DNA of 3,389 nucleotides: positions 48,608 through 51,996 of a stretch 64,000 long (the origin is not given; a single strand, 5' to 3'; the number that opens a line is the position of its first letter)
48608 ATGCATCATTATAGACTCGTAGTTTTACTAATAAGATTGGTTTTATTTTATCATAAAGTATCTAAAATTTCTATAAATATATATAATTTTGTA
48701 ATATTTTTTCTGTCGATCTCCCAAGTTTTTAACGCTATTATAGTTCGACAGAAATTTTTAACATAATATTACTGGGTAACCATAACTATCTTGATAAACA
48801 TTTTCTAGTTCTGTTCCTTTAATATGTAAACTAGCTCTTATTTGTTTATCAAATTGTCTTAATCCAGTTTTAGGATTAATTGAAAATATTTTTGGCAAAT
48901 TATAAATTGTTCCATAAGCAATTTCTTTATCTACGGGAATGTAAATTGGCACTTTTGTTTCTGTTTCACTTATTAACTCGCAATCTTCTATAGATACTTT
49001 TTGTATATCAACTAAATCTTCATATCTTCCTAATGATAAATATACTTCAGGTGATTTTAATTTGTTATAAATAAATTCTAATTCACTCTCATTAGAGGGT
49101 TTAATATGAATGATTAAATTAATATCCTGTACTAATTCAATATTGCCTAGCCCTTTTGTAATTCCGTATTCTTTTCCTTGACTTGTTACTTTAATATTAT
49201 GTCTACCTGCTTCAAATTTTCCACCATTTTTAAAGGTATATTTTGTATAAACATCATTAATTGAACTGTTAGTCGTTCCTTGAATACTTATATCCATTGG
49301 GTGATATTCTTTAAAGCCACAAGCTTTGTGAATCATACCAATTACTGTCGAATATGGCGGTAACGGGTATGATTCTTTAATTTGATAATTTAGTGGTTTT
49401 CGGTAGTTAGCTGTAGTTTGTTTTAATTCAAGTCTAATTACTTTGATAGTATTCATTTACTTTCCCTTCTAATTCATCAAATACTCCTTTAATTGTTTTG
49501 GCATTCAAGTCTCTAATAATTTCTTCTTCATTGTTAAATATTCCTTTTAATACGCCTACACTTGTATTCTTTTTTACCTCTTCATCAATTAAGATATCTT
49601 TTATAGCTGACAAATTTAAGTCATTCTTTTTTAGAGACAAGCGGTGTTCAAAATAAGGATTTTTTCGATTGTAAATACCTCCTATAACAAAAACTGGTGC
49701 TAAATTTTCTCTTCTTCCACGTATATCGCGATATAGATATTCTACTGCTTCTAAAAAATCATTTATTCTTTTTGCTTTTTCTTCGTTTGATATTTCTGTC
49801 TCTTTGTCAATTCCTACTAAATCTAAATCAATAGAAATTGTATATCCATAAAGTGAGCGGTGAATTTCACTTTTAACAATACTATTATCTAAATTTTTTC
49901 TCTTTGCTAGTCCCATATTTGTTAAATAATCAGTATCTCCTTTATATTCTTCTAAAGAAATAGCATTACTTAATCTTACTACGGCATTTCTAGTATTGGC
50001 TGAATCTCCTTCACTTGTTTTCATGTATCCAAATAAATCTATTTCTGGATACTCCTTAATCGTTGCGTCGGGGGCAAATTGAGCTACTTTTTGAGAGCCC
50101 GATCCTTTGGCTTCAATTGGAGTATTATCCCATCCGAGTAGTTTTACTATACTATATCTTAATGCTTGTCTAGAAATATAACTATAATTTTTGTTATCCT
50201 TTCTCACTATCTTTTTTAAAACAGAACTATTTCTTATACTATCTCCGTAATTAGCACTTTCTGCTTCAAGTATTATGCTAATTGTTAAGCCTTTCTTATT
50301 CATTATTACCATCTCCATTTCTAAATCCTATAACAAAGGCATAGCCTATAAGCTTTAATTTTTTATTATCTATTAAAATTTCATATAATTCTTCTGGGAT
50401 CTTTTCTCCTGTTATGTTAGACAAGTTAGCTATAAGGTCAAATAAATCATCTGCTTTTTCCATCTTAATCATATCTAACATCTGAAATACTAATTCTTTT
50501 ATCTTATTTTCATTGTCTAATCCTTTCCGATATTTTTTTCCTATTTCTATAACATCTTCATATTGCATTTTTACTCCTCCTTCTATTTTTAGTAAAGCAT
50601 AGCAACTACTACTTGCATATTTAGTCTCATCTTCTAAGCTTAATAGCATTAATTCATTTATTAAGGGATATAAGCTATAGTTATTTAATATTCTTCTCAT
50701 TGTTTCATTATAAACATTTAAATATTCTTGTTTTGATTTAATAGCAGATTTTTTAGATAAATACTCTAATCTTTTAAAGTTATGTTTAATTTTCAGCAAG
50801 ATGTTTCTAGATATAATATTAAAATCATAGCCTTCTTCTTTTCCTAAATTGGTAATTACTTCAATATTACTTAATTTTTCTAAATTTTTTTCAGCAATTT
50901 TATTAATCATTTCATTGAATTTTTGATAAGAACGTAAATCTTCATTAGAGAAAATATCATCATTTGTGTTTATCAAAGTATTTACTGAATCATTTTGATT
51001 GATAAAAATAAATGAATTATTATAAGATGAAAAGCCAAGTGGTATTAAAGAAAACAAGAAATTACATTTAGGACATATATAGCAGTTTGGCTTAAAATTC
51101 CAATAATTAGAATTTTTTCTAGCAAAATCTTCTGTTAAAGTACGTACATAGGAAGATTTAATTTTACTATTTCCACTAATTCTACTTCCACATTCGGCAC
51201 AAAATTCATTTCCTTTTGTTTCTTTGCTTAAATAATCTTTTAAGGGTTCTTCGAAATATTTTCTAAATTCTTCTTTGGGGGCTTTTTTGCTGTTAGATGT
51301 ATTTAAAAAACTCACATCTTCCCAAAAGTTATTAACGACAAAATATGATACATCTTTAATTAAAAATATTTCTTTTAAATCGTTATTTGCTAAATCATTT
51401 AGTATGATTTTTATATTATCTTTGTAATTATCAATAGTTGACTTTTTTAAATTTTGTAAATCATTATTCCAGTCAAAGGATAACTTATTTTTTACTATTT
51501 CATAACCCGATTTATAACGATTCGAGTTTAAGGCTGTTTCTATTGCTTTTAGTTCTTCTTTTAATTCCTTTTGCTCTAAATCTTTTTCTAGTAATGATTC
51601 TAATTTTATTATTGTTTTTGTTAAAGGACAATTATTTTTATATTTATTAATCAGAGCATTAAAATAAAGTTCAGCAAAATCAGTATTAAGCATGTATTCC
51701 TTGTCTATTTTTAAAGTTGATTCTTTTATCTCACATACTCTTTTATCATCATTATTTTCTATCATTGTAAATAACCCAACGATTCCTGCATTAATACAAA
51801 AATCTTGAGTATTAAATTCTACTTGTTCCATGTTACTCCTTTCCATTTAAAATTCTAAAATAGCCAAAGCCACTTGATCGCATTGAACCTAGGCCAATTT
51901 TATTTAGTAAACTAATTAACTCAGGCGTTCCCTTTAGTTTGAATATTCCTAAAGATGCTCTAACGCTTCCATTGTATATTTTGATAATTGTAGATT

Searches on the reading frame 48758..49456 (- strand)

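Call 6: search_protein_families(library=pfam, proteins=[window:48758-49456:-])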
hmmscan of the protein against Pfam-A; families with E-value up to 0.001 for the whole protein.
window:48758-49456:- (232 aa): 1 family
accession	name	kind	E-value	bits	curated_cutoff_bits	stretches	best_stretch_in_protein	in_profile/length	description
PF09704.15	Cas_Cas5d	-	2.4e-09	37.9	23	1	7-156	2-155/217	CRISPR-associated protein (Cas_Cas5)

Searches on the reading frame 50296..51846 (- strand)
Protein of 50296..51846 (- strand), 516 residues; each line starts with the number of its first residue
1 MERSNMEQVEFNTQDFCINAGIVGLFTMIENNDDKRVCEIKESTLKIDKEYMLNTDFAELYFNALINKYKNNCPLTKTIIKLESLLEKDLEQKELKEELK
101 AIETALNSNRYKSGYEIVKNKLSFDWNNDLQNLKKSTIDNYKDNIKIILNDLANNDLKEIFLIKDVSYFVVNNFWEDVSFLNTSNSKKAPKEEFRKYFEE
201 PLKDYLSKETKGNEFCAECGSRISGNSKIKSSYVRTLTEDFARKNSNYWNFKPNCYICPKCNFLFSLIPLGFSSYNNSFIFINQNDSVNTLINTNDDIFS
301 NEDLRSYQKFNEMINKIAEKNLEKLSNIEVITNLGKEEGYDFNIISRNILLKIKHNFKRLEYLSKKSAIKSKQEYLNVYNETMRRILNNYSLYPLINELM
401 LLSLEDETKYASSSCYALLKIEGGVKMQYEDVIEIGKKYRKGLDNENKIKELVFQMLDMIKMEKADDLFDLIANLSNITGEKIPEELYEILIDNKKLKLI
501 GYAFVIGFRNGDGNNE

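Call 6: search_protein_families(library=pfam, proteins=[window:50296-51846:-])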
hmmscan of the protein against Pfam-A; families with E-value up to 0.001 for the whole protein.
window:50296-51846:- (516 aa): 1 family
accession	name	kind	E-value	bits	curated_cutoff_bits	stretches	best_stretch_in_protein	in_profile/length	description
PF09706.15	Cas_CXXC_CXXC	-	3.5e-06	27.5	21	1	212-272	4-68/69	CRISPR-associated protein (Cas_CXXC_CXXC)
